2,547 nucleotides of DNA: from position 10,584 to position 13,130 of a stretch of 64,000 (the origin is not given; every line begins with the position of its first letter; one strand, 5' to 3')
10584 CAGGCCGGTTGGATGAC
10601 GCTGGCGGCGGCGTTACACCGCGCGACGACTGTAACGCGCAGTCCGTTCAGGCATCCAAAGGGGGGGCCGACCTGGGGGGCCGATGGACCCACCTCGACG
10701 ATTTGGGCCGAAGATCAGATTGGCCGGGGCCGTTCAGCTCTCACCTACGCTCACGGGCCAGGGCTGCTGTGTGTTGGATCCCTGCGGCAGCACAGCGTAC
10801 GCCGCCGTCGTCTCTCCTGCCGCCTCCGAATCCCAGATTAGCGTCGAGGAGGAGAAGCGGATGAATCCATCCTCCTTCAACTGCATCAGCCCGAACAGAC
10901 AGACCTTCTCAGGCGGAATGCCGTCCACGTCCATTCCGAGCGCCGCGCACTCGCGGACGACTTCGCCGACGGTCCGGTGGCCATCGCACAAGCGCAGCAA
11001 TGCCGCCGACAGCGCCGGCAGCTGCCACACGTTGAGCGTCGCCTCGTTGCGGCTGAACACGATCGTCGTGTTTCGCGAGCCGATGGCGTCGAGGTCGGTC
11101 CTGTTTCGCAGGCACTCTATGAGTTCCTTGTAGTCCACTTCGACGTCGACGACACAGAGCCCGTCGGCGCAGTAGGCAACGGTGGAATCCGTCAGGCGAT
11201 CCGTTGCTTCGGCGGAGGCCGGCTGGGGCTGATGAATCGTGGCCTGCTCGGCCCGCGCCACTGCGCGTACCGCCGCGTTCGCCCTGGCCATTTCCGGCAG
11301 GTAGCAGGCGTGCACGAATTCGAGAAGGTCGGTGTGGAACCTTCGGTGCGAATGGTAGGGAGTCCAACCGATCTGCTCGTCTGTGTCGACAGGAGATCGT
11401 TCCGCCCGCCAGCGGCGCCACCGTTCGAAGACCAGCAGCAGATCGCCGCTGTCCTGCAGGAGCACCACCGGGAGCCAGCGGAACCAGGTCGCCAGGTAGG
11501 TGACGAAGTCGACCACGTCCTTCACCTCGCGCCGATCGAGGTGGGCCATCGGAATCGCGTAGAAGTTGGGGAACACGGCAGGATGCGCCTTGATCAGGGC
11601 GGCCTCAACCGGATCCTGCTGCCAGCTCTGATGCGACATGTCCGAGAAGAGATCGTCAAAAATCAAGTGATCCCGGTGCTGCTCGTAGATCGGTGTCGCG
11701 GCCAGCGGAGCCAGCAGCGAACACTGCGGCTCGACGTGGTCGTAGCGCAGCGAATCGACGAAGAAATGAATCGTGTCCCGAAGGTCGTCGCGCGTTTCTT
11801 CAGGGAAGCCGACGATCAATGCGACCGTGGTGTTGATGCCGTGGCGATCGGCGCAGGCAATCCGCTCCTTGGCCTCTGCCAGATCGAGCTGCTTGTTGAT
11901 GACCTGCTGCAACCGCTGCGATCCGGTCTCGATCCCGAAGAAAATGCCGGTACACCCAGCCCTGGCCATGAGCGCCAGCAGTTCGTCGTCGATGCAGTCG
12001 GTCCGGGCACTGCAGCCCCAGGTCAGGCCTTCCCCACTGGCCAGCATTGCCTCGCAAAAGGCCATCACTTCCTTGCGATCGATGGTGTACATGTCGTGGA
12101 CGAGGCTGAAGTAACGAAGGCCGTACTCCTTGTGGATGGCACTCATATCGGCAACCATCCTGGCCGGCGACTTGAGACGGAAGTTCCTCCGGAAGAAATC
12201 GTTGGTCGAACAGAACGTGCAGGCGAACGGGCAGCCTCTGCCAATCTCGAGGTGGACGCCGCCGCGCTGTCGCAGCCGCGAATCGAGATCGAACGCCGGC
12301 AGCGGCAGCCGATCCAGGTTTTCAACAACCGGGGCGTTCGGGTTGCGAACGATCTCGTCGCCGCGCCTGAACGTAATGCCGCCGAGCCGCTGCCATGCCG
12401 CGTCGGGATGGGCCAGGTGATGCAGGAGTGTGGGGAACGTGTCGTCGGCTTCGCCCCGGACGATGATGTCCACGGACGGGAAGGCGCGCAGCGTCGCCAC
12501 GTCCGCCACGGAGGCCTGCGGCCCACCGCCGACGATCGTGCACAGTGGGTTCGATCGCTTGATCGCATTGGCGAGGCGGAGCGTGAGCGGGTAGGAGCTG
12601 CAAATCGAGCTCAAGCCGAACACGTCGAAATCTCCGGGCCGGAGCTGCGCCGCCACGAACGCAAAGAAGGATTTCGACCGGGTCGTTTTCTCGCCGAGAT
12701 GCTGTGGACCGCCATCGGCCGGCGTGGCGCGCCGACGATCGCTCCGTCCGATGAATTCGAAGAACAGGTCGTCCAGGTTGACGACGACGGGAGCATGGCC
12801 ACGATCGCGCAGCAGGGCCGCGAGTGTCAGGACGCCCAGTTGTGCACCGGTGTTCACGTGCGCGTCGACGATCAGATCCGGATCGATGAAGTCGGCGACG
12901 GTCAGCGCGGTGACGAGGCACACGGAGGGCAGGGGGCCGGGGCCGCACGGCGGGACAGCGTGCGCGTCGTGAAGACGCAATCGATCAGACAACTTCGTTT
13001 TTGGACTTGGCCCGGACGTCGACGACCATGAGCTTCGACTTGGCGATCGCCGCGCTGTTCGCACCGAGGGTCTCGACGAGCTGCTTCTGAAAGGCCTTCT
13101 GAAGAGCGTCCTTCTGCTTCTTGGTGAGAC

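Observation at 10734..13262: Minimal RiPP-like module: 60-aa Lys-rich ORF directly upstream of a B12-radical-SAM enzyme with a C-terminal PqqD/RRE domain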

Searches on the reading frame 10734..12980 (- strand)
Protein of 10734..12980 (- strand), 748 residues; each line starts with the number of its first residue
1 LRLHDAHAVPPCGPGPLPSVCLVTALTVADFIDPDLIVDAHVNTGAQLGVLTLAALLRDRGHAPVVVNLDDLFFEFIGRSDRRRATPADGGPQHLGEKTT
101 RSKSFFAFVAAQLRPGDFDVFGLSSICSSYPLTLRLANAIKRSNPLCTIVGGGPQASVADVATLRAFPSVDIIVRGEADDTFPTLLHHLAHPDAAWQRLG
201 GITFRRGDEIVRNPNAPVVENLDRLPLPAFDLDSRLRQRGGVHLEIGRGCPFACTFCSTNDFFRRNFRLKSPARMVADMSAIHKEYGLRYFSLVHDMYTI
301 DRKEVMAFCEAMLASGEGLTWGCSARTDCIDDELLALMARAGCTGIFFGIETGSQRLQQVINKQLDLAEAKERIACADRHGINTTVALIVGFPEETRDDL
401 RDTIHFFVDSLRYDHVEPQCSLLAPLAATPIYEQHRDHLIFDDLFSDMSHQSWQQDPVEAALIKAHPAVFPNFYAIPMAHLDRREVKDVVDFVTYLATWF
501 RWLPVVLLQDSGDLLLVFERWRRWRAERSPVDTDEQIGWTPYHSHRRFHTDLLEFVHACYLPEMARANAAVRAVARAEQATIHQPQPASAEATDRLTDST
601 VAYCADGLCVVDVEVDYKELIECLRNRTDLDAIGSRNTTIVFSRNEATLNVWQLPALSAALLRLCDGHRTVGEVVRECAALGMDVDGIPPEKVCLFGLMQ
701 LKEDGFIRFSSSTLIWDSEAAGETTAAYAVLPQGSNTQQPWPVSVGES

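Call 5: search_protein_families(library=pfam, proteins=[window:10734-12980:-], max_evalue=1)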
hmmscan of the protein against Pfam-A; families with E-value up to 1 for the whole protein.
window:10734-12980:- (748 aa): 3 families
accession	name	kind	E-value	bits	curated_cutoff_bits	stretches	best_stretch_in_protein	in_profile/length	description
PF04055.27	Radical_SAM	-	3.2e-22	79.9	29.5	1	245-406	2-165/166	Radical SAM superfamily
PF02310.24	B12-binding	-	5.2e-10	39.7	32.1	1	110-185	44-120/121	B12 binding domain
PF05402.18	PqqD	-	0.037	14.8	23.4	1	650-680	11-41/67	Coenzyme PQQ synthesis protein D (PqqD)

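Call 6: search_protein_families(library=ncbifam, proteins=[window:10734-12980:-], max_evalue=1)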
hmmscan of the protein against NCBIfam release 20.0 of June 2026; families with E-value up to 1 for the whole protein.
window:10734-12980:- (748 aa): 36 families (the best 25 are shown)
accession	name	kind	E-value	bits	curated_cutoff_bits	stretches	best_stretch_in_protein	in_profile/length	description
NF050148.1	rSAM_ApyD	equivalog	3e-102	343.1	750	1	104-537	61-493/645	RiPP biosynthesis radical SAM protein ApyD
TIGR02026.1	BchE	equivalog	2.5e-46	158.6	481.35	1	113-443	59-395/497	magnesium-protoporphyrin IX monomethyl ester anaerobic oxidative cyclase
TIGR03471.1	HpnJ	equivalog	8e-37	127.2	577.6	1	117-441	68-393/472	hopanoid biosynthesis associated radical SAM protein HpnJ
TIGR03975.1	rSAM_ocin_1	subfamily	6.7e-33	114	281.85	1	95-405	106-425/606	RiPP maturation radical SAM C-methyltransferase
TIGR04014.1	B12_SAM_MJ_0865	equivalog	5.6e-31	107.8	360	1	148-433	70-356/434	methyl-coenzyme M reductase glutamine C-methyltransferase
TIGR04479.1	bcpD_PhpK_rSAM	subfamily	1.5e-29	102.8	600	1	137-440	131-436/504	PhpK family radical SAM P-methyltransferase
TIGR04013.1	B12_SAM_MJ_1487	hypoth_equivalog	1.4e-25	90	251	1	117-435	43-357/382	TIGR04013 family B12-binding domain/radical SAM domain-containing protein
NF038361.1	rSAM_Sden_1168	equivalog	7.2e-25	87.5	575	1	111-416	134-456/560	Sden_1168 family B12-binding radical SAM P-methyltransferase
TIGR04385.1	B12_rSAM_cofa1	equivalog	1.3e-24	87.2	450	1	125-411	81-364/438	B12 lower ligand biosynthesis radical SAM protein BzaD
NF033070.1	rSAM_AprD4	equivalog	3.6e-24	85.5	500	1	243-437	198-392/456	AprD4 family radical SAM diol-dehydratase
TIGR04367.1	HpnR_B12_rSAM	equivalog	2e-20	72.8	650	1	128-391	72-334/490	hopanoid C-3 methylase HpnR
TIGR04295.1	B12_rSAM_oligo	hypoth_equivalog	4.4e-20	71.8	400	1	147-380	102-333/422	TIGR04295 family B12-binding domain-containing radical SAM protein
TIGR04072.2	rSAM_ladder_B12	equivalog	2.5e-19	69.2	360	1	136-405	89-344/443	lipid biosynthesis B12-binding/radical SAM protein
NF033712.0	B12_rSAM_KedN5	subfamily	5.8e-17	61.1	700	1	115-258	60-212/624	KedN5 family methylcobalamin-dependent radical SAM C-methyltransferase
TIGR03960.1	rSAM_fuse_unch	hypoth_equivalog_domain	2.3e-13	49.5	462.3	1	241-404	253-418/605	TIGR03960 family B12-binding radical SAM protein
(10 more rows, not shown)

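Call 8: find_homologous_proteins(query=window:10734-12980:-)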
Query window:10734-12980:- (748 aa): 1831 proteins with E <= 0.001 among 8000 candidates; the best 120 are listed.
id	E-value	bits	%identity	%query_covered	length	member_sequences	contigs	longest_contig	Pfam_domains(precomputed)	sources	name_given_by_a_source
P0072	0.0e+0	1692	100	97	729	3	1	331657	PF04055.28,PF02310.25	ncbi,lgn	ncbi:MAG: radical SAM protein [Acidobacteriota bacterium]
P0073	0.0e+0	1399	83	98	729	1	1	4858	PF04055.28,PF02310.25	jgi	jgi:radical SAM superfamily enzyme YgiQ (UPF0313 family)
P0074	0.0e+0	1353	80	97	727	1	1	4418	PF04055.28,PF02310.25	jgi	jgi:radical SAM superfamily enzyme YgiQ (UPF0313 family)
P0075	0.0e+0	1256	91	79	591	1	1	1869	PF04055.28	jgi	jgi:hypothetical protein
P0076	0.0e+0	1215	73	97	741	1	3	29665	PF04055.28,PF02310.25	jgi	jgi:radical SAM superfamily enzyme YgiQ (UPF0313 family)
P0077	0.0e+0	1213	71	98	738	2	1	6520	PF04055.28,PF02310.25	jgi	jgi:radical SAM superfamily enzyme YgiQ (UPF0313 family)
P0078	0.0e+0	1190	71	97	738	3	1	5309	PF04055.28,PF02310.25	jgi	jgi:radical SAM superfamily enzyme YgiQ (UPF0313 family)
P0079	0.0e+0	1180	71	97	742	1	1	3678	PF04055.28,PF02310.25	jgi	jgi:radical SAM superfamily enzyme YgiQ (UPF0313 family)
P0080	0.0e+0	1165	69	98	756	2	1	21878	PF04055.28,PF02310.25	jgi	jgi:radical SAM superfamily enzyme YgiQ (UPF0313 family)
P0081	0.0e+0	1157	71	97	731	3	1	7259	PF04055.28,PF02310.25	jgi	jgi:radical SAM superfamily enzyme YgiQ (UPF0313 family)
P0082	0.0e+0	1155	68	97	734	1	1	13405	PF04055.28,PF02310.25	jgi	jgi:radical SAM superfamily enzyme YgiQ (UPF0313 family)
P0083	0.0e+0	1147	68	97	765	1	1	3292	PF04055.28,PF02310.25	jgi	jgi:radical SAM superfamily enzyme YgiQ (UPF0313 family)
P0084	0.0e+0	1146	67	98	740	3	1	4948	PF04055.28,PF02310.25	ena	-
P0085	0.0e+0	1137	90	72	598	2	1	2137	PF04055.28,PF02310.25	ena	-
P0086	0.0e+0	1136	68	97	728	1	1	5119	PF04055.28,PF02310.25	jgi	jgi:hypothetical protein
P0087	0.0e+0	1134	69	97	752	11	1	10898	PF04055.28,PF02310.25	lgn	-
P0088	0.0e+0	1133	67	98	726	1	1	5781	PF04055.28,PF02310.25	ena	-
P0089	0.0e+0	1130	67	99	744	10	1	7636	PF04055.28,PF02310.25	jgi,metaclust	metaclust:\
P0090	0.0e+0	1129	66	99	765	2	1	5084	PF04055.28,PF02310.25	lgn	-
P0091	0.0e+0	1126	67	97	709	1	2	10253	PF04055.28,PF02310.25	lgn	-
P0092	0.0e+0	1125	67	97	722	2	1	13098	PF04055.28,PF02310.25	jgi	jgi:radical SAM superfamily enzyme YgiQ (UPF0313 family)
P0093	0.0e+0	1124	66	98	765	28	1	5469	PF04055.28,PF02310.25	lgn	-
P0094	0.0e+0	1123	67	97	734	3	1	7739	PF04055.28,PF02310.25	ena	-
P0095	0.0e+0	1122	66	99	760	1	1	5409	PF04055.28,PF02310.25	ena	-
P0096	0.0e+0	1121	67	98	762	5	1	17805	PF04055.28,PF02310.25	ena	-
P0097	0.0e+0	1121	67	97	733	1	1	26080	PF04055.28,PF02310.25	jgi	jgi:radical SAM superfamily enzyme YgiQ (UPF0313 family)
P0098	0.0e+0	1120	67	97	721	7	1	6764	PF04055.28,PF02310.25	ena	-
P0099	0.0e+0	1120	66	99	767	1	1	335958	PF04055.28,PF02310.25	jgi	jgi:radical SAM superfamily enzyme YgiQ (UPF0313 family)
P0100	0.0e+0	1118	65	97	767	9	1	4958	PF04055.28,PF02310.25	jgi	-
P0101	0.0e+0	1116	67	98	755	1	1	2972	PF04055.28,PF02310.25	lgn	-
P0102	0.0e+0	1116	66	98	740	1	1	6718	PF04055.28,PF02310.25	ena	-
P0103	0.0e+0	1115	66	98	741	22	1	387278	PF04055.28,PF02310.25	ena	-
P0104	0.0e+0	1113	65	99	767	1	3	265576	PF04055.28,PF02310.25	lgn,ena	-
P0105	0.0e+0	1112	66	97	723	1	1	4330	PF04055.28,PF02310.25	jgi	jgi:radical SAM superfamily enzyme YgiQ (UPF0313 family)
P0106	0.0e+0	1112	66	97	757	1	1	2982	PF04055.28,PF02310.25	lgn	-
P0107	0.0e+0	1111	66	97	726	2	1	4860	PF04055.28,PF02310.25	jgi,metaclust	metaclust:\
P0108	0.0e+0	1111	66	97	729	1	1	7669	PF04055.28,PF02310.25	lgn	-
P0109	0.0e+0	1111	67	97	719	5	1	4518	PF04055.28,PF02310.25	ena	-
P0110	0.0e+0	1110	66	98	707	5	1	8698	PF04055.28,PF02310.25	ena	-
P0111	0.0e+0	1109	67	97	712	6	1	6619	PF04055.28,PF02310.25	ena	-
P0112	0.0e+0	1109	65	98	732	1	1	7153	PF04055.28,PF02310.25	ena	-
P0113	0.0e+0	1109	66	97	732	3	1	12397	PF04055.28,PF02310.25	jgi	-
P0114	0.0e+0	1108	67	97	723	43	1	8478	PF04055.28,PF02310.25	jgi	-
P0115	0.0e+0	1108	66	97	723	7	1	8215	PF04055.28,PF02310.25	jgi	jgi:radical SAM superfamily enzyme YgiQ (UPF0313 family)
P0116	0.0e+0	1107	65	98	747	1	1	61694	PF04055.28,PF02310.25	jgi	jgi:radical SAM superfamily enzyme YgiQ (UPF0313 family)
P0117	0.0e+0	1106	66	98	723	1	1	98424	PF04055.28,PF02310.25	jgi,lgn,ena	-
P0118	0.0e+0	1105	66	97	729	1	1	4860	PF04055.28,PF02310.25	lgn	-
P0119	0.0e+0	1104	66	97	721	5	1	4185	PF04055.28,PF02310.25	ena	-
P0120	0.0e+0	1104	65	99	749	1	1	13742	PF04055.28,PF02310.25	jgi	-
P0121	0.0e+0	1102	66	98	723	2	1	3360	PF04055.28,PF02310.25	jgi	-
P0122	0.0e+0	1102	69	93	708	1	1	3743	PF04055.28,PF02310.25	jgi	jgi:radical SAM superfamily enzyme YgiQ (UPF0313 family)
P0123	0.0e+0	1102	66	97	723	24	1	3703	PF04055.28,PF02310.25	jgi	-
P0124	0.0e+0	1102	65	97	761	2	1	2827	PF04055.28,PF02310.25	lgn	-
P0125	0.0e+0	1101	65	98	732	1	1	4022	PF04055.28,PF02310.25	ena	-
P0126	0.0e+0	1101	65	97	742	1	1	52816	PF04055.28,PF02310.25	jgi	-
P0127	0.0e+0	1101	66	97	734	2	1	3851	PF04055.28,PF02310.25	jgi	jgi:radical SAM superfamily enzyme YgiQ (UPF0313 family)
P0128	0.0e+0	1101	68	93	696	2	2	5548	PF04055.28,PF02310.25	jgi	jgi:radical SAM superfamily enzyme YgiQ (UPF0313 family)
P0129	0.0e+0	1100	66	99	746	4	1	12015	PF04055.28,PF02310.25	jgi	jgi:radical SAM superfamily enzyme YgiQ (UPF0313 family)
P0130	0.0e+0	1100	65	98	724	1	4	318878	PF04055.28,PF02310.25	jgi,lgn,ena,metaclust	metaclust:\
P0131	0.0e+0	1100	66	98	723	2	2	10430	PF04055.28,PF02310.25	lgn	-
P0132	0.0e+0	1099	66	97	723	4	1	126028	PF04055.28,PF02310.25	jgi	jgi:radical SAM superfamily enzyme YgiQ (UPF0313 family)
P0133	0.0e+0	1099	66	97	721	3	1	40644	PF04055.28,PF02310.25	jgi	-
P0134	0.0e+0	1098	67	97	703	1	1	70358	PF04055.28,PF02310.25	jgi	jgi:radical SAM superfamily enzyme YgiQ (UPF0313 family)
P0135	0.0e+0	1097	66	97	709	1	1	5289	PF04055.28,PF02310.25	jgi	jgi:radical SAM superfamily enzyme YgiQ (UPF0313 family)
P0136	0.0e+0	1097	65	98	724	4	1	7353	PF04055.28,PF02310.25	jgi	jgi:radical SAM superfamily enzyme YgiQ (UPF0313 family)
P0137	0.0e+0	1096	64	97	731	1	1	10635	PF04055.28,PF02310.25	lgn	-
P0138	0.0e+0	1095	65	97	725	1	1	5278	PF04055.28,PF02310.25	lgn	-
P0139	0.0e+0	1094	69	93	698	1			PF04055.28,PF02310.25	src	-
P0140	0.0e+0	1093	65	97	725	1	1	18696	PF04055.28,PF02310.25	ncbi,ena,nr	ncbi:MAG TPA: radical SAM protein [Pyrinomonadaceae bacterium]|nr:radical SAM protein [Pyrinomonadac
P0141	0.0e+0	1092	67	97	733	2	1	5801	PF04055.28,PF02310.25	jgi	jgi:radical SAM superfamily enzyme YgiQ (UPF0313 family)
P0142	0.0e+0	1092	66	98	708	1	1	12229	PF04055.28,PF02310.25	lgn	-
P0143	0.0e+0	1092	67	97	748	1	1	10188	PF04055.28,PF02310.25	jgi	jgi:radical SAM superfamily enzyme YgiQ (UPF0313 family)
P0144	0.0e+0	1091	66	98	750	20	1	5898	PF04055.28,PF02310.25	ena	-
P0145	0.0e+0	1091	65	97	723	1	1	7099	PF04055.28,PF02310.25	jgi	jgi:radical SAM superfamily enzyme YgiQ (UPF0313 family)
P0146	0.0e+0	1091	66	97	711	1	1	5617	PF04055.28,PF02310.25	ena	-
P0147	0.0e+0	1086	67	93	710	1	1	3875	PF04055.28,PF02310.25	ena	-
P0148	0.0e+0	1085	66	97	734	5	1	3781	PF04055.28,PF02310.25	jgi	jgi:radical SAM superfamily enzyme YgiQ (UPF0313 family)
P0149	0.0e+0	1085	64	97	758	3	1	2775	PF04055.28,PF05402.19,PF02310.25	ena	-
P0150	0.0e+0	1083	66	97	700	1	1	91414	PF04055.28,PF02310.25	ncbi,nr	ncbi:MAG TPA: radical SAM protein [Pyrinomonadaceae bacterium]|nr:radical SAM protein [Pyrinomonadac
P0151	0.0e+0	1083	64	98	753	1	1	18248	PF04055.28,PF02310.25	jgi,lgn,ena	-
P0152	0.0e+0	1083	68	93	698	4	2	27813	PF04055.28,PF02310.25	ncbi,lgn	-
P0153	0.0e+0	1079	68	93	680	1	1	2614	PF04055.28,PF02310.25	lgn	-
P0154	0.0e+0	1076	65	98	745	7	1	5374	PF04055.28,PF02310.25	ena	-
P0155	0.0e+0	1072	63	99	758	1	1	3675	PF04055.28,PF02310.25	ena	-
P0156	0.0e+0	1070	64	97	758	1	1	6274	PF04055.28,PF05402.19,PF02310.25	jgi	jgi:radical SAM superfamily enzyme YgiQ (UPF0313 family)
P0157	0.0e+0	1069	64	97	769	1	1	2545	PF04055.28,PF02310.25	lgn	-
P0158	0.0e+0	1065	67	93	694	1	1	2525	PF04055.28,PF02310.25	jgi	jgi:radical SAM superfamily enzyme YgiQ (UPF0313 family)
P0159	0.0e+0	1063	63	98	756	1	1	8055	PF04055.28,PF02310.25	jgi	jgi:radical SAM superfamily enzyme YgiQ (UPF0313 family)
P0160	0.0e+0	1062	67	93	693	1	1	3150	PF04055.28,PF02310.25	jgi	-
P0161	0.0e+0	1057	65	97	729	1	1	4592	PF04055.28,PF02310.25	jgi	jgi:radical SAM superfamily enzyme YgiQ (UPF0313 family)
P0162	0.0e+0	1055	63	97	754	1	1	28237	PF04055.28,PF02310.25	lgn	-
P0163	0.0e+0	1051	63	97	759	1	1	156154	PF04055.28,PF02310.25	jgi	jgi:radical SAM superfamily enzyme YgiQ (UPF0313 family)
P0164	0.0e+0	1045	63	97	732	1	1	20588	PF04055.28,PF02310.25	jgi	jgi:radical SAM superfamily enzyme YgiQ (UPF0313 family)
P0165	0.0e+0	1033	62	97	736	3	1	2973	PF04055.28,PF02310.25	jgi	jgi:radical SAM superfamily enzyme YgiQ (UPF0313 family)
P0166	0.0e+0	1028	65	93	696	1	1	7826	PF04055.28,PF02310.25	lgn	-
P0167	0.0e+0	1027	63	98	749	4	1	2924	PF04055.28,PF02310.25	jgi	jgi:radical SAM superfamily enzyme YgiQ (UPF0313 family)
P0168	0.0e+0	1026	62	97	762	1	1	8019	PF04055.28,PF02310.25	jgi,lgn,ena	jgi:radical SAM superfamily enzyme YgiQ (UPF0313 family)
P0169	0.0e+0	1022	61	98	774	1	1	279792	PF04055.28,PF02310.25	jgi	jgi:radical SAM superfamily enzyme YgiQ (UPF0313 family)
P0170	1.4e-296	1004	58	99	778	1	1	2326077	PF04055.28,PF02310.25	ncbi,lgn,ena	-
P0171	3.4e-296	1003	71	82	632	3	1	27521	PF04055.28,PF02310.25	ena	-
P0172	1.1e-292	991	61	98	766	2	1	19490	PF04055.28,PF02310.25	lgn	-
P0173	2.0e-289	980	61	97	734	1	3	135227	PF04055.28,PF02310.25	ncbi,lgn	-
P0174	3.1e-286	970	69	79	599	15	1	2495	PF04055.28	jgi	-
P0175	5.0e-285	966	59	95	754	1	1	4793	PF04055.28,PF02310.25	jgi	-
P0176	3.5e-284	963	59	99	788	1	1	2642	PF04055.28,PF02310.25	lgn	-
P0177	1.4e-283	961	58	97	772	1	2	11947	PF04055.28,PF02310.25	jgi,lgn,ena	-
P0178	5.2e-283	959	57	98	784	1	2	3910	PF04055.28,PF02310.25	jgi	jgi:radical SAM superfamily enzyme YgiQ (UPF0313 family)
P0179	6.4e-283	959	58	97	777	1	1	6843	PF04055.28,PF02310.25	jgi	jgi:radical SAM superfamily enzyme YgiQ (UPF0313 family)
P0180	1.5e-281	954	58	97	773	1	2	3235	PF04055.28,PF02310.25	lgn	-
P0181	1.9e-280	951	59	93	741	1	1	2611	PF04055.28,PF02310.25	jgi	jgi:radical SAM superfamily enzyme YgiQ (UPF0313 family)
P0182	1.5e-279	948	87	63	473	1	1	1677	PF04055.28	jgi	jgi:hypothetical protein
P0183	2.4e-274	931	65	84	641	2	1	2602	PF04055.28,PF02310.25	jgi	jgi:radical SAM superfamily enzyme YgiQ (UPF0313 family)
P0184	2.1e-273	927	57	96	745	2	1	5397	PF04055.28,PF02310.25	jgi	-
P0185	3.5e-273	927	58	97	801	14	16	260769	PF04055.28,PF02310.25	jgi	jgi:radical SAM superfamily enzyme YgiQ (UPF0313 family)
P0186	6.2e-273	926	56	99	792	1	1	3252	PF04055.28,PF02310.25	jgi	jgi:radical SAM superfamily enzyme YgiQ (UPF0313 family)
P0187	8.3e-268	909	55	99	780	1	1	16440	PF04055.28,PF02310.25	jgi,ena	-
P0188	1.6e-266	905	56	97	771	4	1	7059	PF04055.28,PF02310.25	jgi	-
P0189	7.4e-266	902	55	97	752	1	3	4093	PF04055.28,PF02310.25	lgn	-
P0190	9.8e-266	902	57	97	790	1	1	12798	PF04055.28,PF02310.25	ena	-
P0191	5.6e-264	896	56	97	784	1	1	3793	PF04055.28,PF02310.25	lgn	-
